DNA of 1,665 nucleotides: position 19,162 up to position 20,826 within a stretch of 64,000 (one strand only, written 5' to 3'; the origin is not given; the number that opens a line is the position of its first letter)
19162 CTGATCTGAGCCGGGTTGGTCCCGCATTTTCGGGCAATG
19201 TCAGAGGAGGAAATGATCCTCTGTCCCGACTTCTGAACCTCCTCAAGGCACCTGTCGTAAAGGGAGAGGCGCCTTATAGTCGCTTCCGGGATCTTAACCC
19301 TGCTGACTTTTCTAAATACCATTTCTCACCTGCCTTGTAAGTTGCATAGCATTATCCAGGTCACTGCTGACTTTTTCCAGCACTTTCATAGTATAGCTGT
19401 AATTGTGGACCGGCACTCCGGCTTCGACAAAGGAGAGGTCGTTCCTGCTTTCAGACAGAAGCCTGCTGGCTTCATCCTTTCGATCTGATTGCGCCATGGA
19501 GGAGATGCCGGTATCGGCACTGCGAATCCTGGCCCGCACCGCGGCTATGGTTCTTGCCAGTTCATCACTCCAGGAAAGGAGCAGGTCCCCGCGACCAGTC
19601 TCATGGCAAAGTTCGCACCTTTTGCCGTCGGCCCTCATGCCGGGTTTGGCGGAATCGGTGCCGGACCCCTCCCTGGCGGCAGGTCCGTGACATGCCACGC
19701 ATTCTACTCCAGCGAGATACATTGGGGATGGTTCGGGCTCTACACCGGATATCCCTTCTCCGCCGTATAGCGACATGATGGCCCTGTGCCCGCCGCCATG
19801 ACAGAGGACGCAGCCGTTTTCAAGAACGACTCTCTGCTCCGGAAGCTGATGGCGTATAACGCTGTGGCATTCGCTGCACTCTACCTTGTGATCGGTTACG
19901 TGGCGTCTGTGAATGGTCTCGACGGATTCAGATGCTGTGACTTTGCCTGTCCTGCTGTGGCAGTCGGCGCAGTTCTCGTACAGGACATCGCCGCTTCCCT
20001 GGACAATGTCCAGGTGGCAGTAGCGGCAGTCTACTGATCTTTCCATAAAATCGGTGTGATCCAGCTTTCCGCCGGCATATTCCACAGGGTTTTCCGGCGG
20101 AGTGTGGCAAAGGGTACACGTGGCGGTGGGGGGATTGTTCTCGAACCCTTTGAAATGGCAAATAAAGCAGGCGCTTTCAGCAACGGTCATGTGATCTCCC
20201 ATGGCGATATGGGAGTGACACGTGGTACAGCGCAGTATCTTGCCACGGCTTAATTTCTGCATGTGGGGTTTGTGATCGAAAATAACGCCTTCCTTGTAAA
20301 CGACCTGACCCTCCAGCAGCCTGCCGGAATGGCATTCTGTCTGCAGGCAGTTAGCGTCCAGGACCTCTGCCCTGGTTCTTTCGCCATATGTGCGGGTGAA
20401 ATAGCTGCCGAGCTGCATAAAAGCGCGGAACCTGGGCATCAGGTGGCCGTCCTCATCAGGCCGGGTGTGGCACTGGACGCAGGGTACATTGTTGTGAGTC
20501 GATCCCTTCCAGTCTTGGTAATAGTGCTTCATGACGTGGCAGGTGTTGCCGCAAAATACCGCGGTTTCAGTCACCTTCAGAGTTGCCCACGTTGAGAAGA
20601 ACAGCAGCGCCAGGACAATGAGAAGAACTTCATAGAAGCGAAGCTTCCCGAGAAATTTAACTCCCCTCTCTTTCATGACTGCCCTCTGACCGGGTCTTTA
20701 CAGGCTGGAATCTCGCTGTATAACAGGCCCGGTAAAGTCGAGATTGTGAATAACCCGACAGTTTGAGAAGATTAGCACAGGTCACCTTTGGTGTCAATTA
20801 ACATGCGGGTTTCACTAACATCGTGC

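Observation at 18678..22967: Rex-terminated operon encoding an 11-haem cytochrome c, a cytochrome b and a 12-haem NapC-like cytochrome: candidate quinol-linked periplasmic/extracellular electron-transfer conduit under NADH/NAD+ control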

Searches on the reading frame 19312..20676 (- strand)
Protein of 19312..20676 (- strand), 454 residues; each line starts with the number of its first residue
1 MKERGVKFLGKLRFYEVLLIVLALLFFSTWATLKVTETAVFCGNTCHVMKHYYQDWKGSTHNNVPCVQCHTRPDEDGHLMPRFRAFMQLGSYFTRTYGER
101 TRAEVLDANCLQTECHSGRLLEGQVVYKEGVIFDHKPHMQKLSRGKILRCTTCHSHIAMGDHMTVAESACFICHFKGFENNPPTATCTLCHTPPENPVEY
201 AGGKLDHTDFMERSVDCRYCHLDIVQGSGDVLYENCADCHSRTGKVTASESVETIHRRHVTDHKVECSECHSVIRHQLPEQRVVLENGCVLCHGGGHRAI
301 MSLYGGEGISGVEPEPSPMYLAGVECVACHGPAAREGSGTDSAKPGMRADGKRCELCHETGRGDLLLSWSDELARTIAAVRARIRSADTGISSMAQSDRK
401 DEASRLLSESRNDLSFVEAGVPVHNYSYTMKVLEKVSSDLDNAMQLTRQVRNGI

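Call 4: search_protein_families(library=pfam, proteins=[window:19312-20676:-], max_evalue=0.01)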
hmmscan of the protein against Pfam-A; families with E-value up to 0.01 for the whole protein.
window:19312-20676:- (454 aa): 4 families
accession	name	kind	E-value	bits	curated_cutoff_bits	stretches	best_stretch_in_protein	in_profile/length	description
PF14522.11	Cytochrome_C7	-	2.1e-14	53.5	24.8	2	131-192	1-67/67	Cytochrome c7 and related cytochrome c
PF14537.11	Cytochrom_c3_2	-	1.5e-07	32.2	25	1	212-293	4-78/79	Cytochrome c3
PF02085.21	Cytochrom_CIII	-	9.1e-06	26.4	22.9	1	204-293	22-101/101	Class III cytochrome C family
PF24441.1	DUF7560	-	0.0041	17.2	27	1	262-293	3-34/44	Family of unknown function (DUF7560)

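Call 5: search_protein_families(library=ncbifam, proteins=[window:19312-20676:-], max_evalue=0.01)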
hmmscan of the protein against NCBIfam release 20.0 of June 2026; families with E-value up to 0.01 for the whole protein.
window:19312-20676:- (454 aa): 3 families
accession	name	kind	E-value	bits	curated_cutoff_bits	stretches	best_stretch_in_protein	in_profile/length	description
TIGR03153.1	cytochr_NrfH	equivalog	9.1e-16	58.2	134.2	1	17-157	6-136/138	cytochrome c nitrite reductase small subunit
NF011606.0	PRK15032.1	equivalog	5.5e-06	25.7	455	1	20-86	27-97/390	pentaheme c-type cytochrome TorC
NF041198.1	UshA_like_PCGU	equivalog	0.0009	17.9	275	1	287-362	443-512/519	UshA-like (seleno)protein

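Call 10: find_homologous_proteins(query=window:19312-20676:-)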
Query window:19312-20676:- (454 aa): 257 proteins with E <= 0.001 among 8000 candidates; the best 120 are listed.
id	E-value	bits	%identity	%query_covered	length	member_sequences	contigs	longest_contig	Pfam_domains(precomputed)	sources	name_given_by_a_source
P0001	0.0e+0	1072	100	100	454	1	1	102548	PF14537.12,PF02085.22,PF14522.12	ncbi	-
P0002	3.3e-258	875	79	100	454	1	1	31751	PF14537.12,PF03264.20,PF02085.22,PF14522.12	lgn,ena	-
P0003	2.4e-209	714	63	100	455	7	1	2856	PF14537.12,PF03264.20,PF02085.22,PF14522.12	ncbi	-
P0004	3.1e-199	680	60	100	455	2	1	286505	PF14537.12,PF03264.20,PF02085.22,PF14522.12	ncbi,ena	-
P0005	2.7e-198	677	60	100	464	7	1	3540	PF14537.12,PF03264.20,PF02085.22,PF14522.12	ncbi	-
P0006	4.2e-138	479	46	99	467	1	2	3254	PF14537.12,PF03264.20,PF02085.22,PF14522.12,PF22113.2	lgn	-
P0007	1.4e-136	474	46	99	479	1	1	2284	PF14537.12,PF03264.20,PF02085.22,PF14522.12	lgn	-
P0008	1.9e-135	470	46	100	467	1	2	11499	PF14537.12,PF03264.20,PF02085.22,PF14522.12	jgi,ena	-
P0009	4.0e-135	469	45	99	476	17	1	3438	PF14537.12,PF03264.20,PF02085.22,PF14522.12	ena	-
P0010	8.1e-135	468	45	99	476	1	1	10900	PF14537.12,PF03264.20,PF02085.22,PF14522.12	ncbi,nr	ncbi:MAG: hypothetical protein EP302_10695 [Bacteroidetes bacterium]|nr:MAG: hypothetical protein EP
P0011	5.2e-132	459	45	100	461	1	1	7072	PF14537.12,PF03264.20,PF02085.22,PF14522.12,PF22113.2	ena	-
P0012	9.9e-132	458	45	98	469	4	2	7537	PF14537.12,PF03264.20,PF02085.22,PF02335.21,PF14522.12,PF22113.2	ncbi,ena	-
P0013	2.7e-130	453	43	99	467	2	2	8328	PF14537.12,PF02085.22,PF14522.12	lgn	-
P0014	1.9e-129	450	45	96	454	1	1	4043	PF14537.12,PF02085.22,PF14522.12,PF22113.2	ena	-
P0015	2.6e-129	450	45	96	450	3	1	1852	PF14537.12,PF03264.20,PF02085.22,PF14522.12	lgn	-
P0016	3.1e-128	446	42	99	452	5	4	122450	PF14537.12,PF03264.20,PF02085.22,PF14522.12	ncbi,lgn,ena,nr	ncbi:MAG TPA: hypothetical protein ENH32_06230 [Proteobacteria bacterium]|nr:hypothetical protein [P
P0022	2.1e-123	430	44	98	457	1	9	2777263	PF14537.12,PF03264.20,PF02085.22,PF14522.12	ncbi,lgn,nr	ncbi:MAG: NapC/NirT family cytochrome c [bacterium]|nr:MAG: NapC/NirT family cytochrome c [bacterium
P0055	5.3e-99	350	38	96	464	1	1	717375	PF14537.12,PF03264.20,PF02085.22,PF14522.12,PF22113.2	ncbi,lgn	-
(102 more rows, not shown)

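Call 12: find_encoding_contigs(protein=P0001, flank=10000, max_places=3)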
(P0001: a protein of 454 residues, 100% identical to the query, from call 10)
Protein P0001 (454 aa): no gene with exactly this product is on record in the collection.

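Call 13: find_encoding_contigs(protein=P0002, flank=10000, max_places=3)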
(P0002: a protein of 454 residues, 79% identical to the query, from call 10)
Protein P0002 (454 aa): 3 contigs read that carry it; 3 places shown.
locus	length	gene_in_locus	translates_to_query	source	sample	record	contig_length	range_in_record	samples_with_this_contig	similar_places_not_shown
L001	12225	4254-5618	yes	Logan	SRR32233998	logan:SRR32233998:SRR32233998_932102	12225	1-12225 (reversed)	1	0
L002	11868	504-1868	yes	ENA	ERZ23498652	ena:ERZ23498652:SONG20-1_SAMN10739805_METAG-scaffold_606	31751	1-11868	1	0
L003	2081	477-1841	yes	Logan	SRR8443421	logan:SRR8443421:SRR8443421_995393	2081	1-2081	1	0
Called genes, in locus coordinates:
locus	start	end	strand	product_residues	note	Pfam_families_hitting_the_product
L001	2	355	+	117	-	?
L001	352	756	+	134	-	-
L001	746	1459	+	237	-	PF00119:ATP-synt_A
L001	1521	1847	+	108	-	PF00137:ATP-synt_C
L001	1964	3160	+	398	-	PF00684:DnaJ_CXXCXGXG (faint), PF09699:Paired_CXXCH_1 (faint), PF14522:Cytochrome_C7 (faint), PF14537:Cytochrom_c3_2 (faint)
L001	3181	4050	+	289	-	-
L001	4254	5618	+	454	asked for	PF03264:Cytochrom_NNT (faint), PF14522:Cytochrome_C7 (faint), PF02085:Cytochrom_CIII (faint), PF14537:Cytochrom_c3_2 (faint)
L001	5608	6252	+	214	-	PF06971:Put_DNA-bind_N, PF02629:CoA_binding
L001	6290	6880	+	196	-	PF13580:SIS_2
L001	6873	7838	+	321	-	-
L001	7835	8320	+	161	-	PF01467:CTP_transf_like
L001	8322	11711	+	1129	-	PF17757:UvrB_inter, PF02559:CarD_TRCF_RID, PF00270:DEAD, PF04851:ResIII, PF22590:Cas3-like_C_2 (faint), PF00271:Helicase_C, PF03461:TRCF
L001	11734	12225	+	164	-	?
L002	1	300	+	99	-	?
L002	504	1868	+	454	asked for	PF03264:Cytochrom_NNT (faint), PF14522:Cytochrome_C7 (faint), PF02085:Cytochrom_CIII (faint), PF14537:Cytochrom_c3_2 (faint)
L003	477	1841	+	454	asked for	PF03264:Cytochrom_NNT (faint), PF14522:Cytochrome_C7 (faint), PF02085:Cytochrom_CIII (faint), PF14537:Cytochrom_c3_2 (faint)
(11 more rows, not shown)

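Call 14: find_encoding_contigs(protein=P0004, flank=10000, max_places=3)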
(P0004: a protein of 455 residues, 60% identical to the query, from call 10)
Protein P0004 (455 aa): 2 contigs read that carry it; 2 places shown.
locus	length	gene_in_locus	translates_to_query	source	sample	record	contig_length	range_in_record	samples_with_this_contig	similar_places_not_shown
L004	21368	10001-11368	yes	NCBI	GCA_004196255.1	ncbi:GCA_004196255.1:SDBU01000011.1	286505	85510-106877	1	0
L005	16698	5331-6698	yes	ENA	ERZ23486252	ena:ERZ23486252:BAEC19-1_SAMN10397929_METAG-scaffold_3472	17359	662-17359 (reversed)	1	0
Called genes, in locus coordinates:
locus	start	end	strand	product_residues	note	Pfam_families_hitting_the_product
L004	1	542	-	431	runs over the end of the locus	PF01512:Complex1_51K, PF10531:SLBB, PF22461:SLBB_2, PF10589:NADH_4Fe-4S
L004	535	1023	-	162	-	PF01257:2Fe-2S_thioredx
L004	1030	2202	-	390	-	PF00346:Complex1_49kDa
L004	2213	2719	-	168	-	PF00329:Complex1_30kDa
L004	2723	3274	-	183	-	PF01058:Oxidored_q6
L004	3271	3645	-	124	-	PF00507:Oxidored_q4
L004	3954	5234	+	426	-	PF00202:Aminotran_3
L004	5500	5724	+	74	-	PF09527:ATPase_gene1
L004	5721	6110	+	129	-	PF03899:ATP-synt_I (weak)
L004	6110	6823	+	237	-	PF00119:ATP-synt_A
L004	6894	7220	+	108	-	PF00137:ATP-synt_C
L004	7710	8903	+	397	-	PF00684:DnaJ_CXXCXGXG (faint), PF09699:Paired_CXXCH_1 (faint), PF14522:Cytochrome_C7 (faint), PF14537:Cytochrom_c3_2 (weak)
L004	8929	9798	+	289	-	PF01292:Ni_hydr_CYTB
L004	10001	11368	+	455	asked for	PF03264:Cytochrom_NNT (weak), PF14522:Cytochrome_C7 (faint), PF02085:Cytochrom_CIII (faint), PF14537:Cytochrom_c3_2 (faint)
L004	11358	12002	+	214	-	PF06971:Put_DNA-bind_N, PF02629:CoA_binding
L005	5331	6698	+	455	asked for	PF03264:Cytochrom_NNT (weak), PF14522:Cytochrome_C7 (faint), PF02085:Cytochrom_CIII (faint), PF14537:Cytochrom_c3_2 (faint)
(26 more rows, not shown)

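Call 15: find_encoding_contigs(protein=P0016, flank=8000, max_places=2)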
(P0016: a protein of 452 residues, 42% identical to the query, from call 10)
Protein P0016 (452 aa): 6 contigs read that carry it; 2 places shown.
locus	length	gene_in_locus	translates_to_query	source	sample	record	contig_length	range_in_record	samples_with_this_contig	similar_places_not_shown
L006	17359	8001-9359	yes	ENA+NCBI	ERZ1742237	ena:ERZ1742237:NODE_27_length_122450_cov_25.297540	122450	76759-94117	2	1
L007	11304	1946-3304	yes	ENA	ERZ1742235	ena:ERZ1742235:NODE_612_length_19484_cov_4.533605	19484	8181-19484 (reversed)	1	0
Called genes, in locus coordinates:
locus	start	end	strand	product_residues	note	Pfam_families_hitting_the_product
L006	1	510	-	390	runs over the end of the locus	PF00346:Complex1_49kDa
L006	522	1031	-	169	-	PF00329:Complex1_30kDa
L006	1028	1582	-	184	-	PF01058:Oxidored_q6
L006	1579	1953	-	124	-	PF00507:Oxidored_q4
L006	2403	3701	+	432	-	PF00202:Aminotran_3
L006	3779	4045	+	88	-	PF09527:ATPase_gene1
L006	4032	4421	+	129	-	PF03899:ATP-synt_I (weak)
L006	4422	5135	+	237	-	PF00119:ATP-synt_A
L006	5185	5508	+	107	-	PF00137:ATP-synt_C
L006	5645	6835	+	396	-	PF09699:Paired_CXXCH_1 (faint), PF14522:Cytochrome_C7 (faint), PF14537:Cytochrom_c3_2 (faint)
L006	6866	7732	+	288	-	-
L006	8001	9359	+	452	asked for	PF03264:Cytochrom_NNT (weak), PF02085:Cytochrom_CIII (faint), PF14522:Cytochrome_C7 (faint), PF14537:Cytochrom_c3_2 (faint)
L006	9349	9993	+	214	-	PF06971:Put_DNA-bind_N, PF02629:CoA_binding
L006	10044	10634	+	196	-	PF13580:SIS_2, PF01380:SIS (weak)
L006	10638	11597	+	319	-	-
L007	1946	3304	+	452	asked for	PF03264:Cytochrom_NNT (weak), PF02085:Cytochrom_CIII (faint), PF14522:Cytochrome_C7 (faint), PF14537:Cytochrom_c3_2 (faint)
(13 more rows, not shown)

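Call 16: find_encoding_contigs(protein=P0022, flank=8000, max_places=2)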
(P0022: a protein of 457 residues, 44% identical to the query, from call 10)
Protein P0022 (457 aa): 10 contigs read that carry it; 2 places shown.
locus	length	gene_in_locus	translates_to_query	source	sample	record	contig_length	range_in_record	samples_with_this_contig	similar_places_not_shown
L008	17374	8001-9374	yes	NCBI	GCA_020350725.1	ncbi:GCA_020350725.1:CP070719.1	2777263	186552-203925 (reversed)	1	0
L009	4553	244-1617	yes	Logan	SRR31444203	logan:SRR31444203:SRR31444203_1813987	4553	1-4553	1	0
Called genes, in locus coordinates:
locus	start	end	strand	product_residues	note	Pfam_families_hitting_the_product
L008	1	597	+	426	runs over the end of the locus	PF00202:Aminotran_3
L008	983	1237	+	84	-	PF09527:ATPase_gene1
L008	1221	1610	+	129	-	PF03899:ATP-synt_I (weak)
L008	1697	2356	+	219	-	PF00119:ATP-synt_A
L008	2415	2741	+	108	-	PF00137:ATP-synt_C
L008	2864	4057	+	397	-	PF09699:Paired_CXXCH_1 (faint), PF14522:Cytochrome_C7 (faint), PF14537:Cytochrom_c3_2 (faint)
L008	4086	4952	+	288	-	-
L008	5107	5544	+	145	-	PF00355:Rieske (weak)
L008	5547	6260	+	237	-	PF00033:Cytochrome_B, PF13631:Cytochrom_B_N_2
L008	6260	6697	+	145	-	-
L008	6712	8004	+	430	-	PF14522:Cytochrome_C7 (faint), PF22113:Mtrc-MtrF_II-IV_dom (faint), PF09699:Paired_CXXCH_1 (faint), PF14537:Cytochrom_c3_2 (weak)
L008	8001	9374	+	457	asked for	PF03264:Cytochrom_NNT (weak), PF02085:Cytochrom_CIII (faint), PF14522:Cytochrome_C7 (faint), PF14537:Cytochrom_c3_2 (faint)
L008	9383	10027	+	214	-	PF06971:Put_DNA-bind_N, PF02629:CoA_binding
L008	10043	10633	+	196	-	PF13580:SIS_2, PF01380:SIS (faint)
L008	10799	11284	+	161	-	PF01467:CTP_transf_like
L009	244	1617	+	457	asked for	PF03264:Cytochrom_NNT (weak), PF02085:Cytochrom_CIII (faint), PF14522:Cytochrome_C7 (faint), PF14537:Cytochrom_c3_2 (faint)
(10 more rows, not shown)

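Call 17: find_encoding_contigs(protein=P0055, flank=8000, max_places=2)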
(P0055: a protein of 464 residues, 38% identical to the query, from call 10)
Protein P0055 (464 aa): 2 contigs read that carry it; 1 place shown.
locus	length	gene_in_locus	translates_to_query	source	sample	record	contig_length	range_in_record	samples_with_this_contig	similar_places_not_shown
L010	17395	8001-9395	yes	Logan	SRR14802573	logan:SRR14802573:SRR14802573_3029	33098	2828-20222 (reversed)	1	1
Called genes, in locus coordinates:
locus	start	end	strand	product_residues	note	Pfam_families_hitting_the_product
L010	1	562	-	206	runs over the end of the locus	PF02585:PIG-L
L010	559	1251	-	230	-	PF08889:WbqC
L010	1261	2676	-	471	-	-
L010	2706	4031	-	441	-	PF13439:Glyco_transf_4, PF13477:Glyco_trans_4_2 (weak), PF13579:Glyco_trans_4_4, PF20706:GT4-conflict (weak), PF00534:Glycos_transf_1, PF13692:Glyco_trans_1_4, PF13524:Glyco_trans_1_2 (weak)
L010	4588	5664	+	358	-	PF14522:Cytochrome_C7 (faint), PF09699:Paired_CXXCH_1 (faint), PF13435:Cytochrome_C554 (faint)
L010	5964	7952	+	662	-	PF09699:Paired_CXXCH_1 (faint), PF14522:Cytochrome_C7 (faint), PF14537:Cytochrom_c3_2 (faint), PF22113:Mtrc-MtrF_II-IV_dom (faint), PF01292:Ni_hydr_CYTB (weak)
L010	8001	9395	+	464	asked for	PF03264:Cytochrom_NNT, PF14522:Cytochrome_C7 (faint), PF02085:Cytochrom_CIII (faint), PF22113:Mtrc-MtrF_II-IV_dom (faint), PF14537:Cytochrom_c3_2 (weak)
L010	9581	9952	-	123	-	PF07883:Cupin_2, PF05899:Cupin_3 (weak)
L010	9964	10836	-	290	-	PF00892:EamA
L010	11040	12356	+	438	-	PF13433:Peripla_BP_5 (weak), PF13458:Peripla_BP_6, PF01094:ANF_receptor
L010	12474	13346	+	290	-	PF02653:BPD_transp_2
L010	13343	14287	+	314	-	PF02653:BPD_transp_2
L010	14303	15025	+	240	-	PF00005:ABC_tran, PF12399:BCA_ABC_TP_C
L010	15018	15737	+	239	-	PF00005:ABC_tran, PF13304:AAA_21 (faint)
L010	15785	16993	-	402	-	PF02771:Acyl-CoA_dh_N, PF02770:Acyl-CoA_dh_M, PF00441:Acyl-CoA_dh_1, PF08028:Acyl-CoA_dh_2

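Call 22: find_related_loci(query=A1, collection=genome_contigs, flank=8000)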
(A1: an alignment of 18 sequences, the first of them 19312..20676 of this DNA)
Query A1 (454 aa) in genome_contigs; peptide patterns used: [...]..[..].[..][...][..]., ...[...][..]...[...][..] (x = any residue, [..] = any of these).
599 stretches matched a pattern (row limit reached: there are more); 587 encode a relative of the query (tblastn E <= 1e-3); the best 80 are kept; 80 distinct loci.
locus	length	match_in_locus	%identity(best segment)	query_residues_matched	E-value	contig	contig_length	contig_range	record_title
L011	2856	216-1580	63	1-454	0e+0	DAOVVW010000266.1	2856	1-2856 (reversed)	MAG TPA_asm: Pseudomonadota bacterium isolate CSMAG_1715 CSMAG_1715_k141_1490437_length_2856_cov_9.0000, whole genome sh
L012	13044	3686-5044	46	4-454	1e-143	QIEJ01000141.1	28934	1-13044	MAG: Proteobacteria bacterium isolate SZUA-204 Ga0063294_10000347, whole genome shotgun sequence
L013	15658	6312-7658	42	1-448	6e-123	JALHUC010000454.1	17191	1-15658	MAG: bacterium isolate PFL40 seq_3067985, whole genome shotgun sequence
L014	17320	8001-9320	43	1-441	6e-123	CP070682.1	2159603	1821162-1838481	MAG: bacterium isolate bin676 chromosome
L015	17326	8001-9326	39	13-451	7e-104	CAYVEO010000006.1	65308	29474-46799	MAG TPA_asm: uncultured Planctomycetia bacterium isolate SRP090828_co3_47 genome assembly, contig: NODE_33_length_65308_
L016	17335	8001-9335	38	1-450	5e-102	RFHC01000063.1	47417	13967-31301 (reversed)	MAG: Deltaproteobacteria bacterium isolate J040 k99_213397, whole genome shotgun sequence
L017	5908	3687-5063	36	1-451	1e-99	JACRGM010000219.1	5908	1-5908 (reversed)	MAG: Nitrospinota bacterium isolate NC_groundwater_1751_Pr3_B-0.1um_39_18 SR-2_scaffold_141_2906144, whole genome shotgu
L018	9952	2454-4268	38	12-445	1e-98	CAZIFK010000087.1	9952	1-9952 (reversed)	MAG TPA_asm: uncultured bacterium isolate binchicken_co62_21 genome assembly, contig: NODE_3072_length_9952_cov_9.863292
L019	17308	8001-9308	37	13-449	4e-98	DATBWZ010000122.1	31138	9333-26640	MAG TPA_asm: bacterium isolate SMAG_U7554 k141_827694, whole genome shotgun sequence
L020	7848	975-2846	39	18-446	3e-98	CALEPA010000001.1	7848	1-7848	MAG TPA_asm: uncultured Candidatus Marinimicrobia bacterium isolate DRR093005_bin.25_CONCOCT_v1.1_MAG genome assembly, c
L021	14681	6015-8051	38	13-451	5e-98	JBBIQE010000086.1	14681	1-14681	MAG: Candidatus Methylomirabilis sp. isolate BQS170218_bin_319 NODE_3566_length_14681_cov_2.24158, whole genome shotgun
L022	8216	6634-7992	37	2-450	4e-98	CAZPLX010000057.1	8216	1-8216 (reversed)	MAG TPA_asm: uncultured bacterium isolate binchicken_co275_513 genome assembly, contig: NODE_14709_length_8216_cov_5.278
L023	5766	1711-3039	37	13-451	1e-97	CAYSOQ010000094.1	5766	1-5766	MAG TPA_asm: uncultured bacterium isolate binchicken_co275_14 genome assembly, contig: NODE_25491_length_5766_cov_5.0611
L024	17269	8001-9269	39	12-445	3e-97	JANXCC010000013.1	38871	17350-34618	MAG: Candidatus Bipolaricaulota bacterium isolate SKYB55 NODE_13_length_38871_cov_119.489277, whole genome shotgun seque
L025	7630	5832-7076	40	12-445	2e-95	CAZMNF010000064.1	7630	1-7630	MAG TPA_asm: uncultured Thermotogae bacterium isolate SRP185896_co2_339 genome assembly, contig: NODE_13511_length_7630_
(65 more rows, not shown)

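Call 28: search_solved_structures(query=A1, max_evalue=0.01)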
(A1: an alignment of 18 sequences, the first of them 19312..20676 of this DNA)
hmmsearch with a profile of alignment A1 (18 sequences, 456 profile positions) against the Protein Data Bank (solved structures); distinct sequences matched with E-value up to 0.01: 20.
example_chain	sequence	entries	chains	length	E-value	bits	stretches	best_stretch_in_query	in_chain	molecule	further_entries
6i5b_A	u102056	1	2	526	1.7e-23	86.1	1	208-448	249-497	Uncharacterized protein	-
2j7a_C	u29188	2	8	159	3.6e-08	35.6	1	31-84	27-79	CYTOCHROME C QUINOL DEHYDROGENASE NRFH | NAPC/NIRT CYTOCHROME C FAMILY PROTEIN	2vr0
8k9e_A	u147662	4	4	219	3e-07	32.5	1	248-300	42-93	Cytochrome c7-like domain-containing protein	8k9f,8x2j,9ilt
6lod_A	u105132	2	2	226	3.2e-07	32.4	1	201-277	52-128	MULTIHEME_CYTC domain-containing protein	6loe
2j7a_A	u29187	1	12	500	4.3e-06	28.7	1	327-453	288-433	CYTOCHROME C NITRITE REDUCTASE NRFA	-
2vr0_A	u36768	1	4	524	5.1e-06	28.5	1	327-453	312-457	CYTOCHROME C NITRITE REDUCTASE, CATALYTIC SUBUNIT NFRA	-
6v0a_A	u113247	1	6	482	1.4e-05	27.1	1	318-446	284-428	Nitrite reductase (cytochrome; ammonia-forming)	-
1oah_A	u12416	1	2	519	2.7e-05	26.1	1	326-452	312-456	CYTOCHROME C NITRITE REDUCTASE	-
8bcx_A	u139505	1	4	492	4.2e-05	25.4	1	321-455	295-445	Nitrite reductase (cytochrome; ammonia-forming)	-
1qdb_A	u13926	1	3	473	0.00017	23.5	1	327-450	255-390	CYTOCHROME C NITRITE REDUCTASE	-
6qvm_A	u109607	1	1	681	0.00023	23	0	287-367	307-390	Multiheme cytochrome cf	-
6btm_A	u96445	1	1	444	0.00034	22.4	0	259-302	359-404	Alternative Complex III subunit A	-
2bq4_A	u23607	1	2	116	0.00036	22.4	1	206-301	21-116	BASIC CYTOCHROME C3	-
8rv0_Y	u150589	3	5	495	0.00045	22.1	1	322-447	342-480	Octaheme cytochrome c nitrite reductase | Octaheme nitrite c cytochrome c reductase | Octaheme nitrite reductase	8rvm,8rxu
6f0k_A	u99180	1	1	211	0.00059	21.7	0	211-276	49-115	Cytochrome c family protein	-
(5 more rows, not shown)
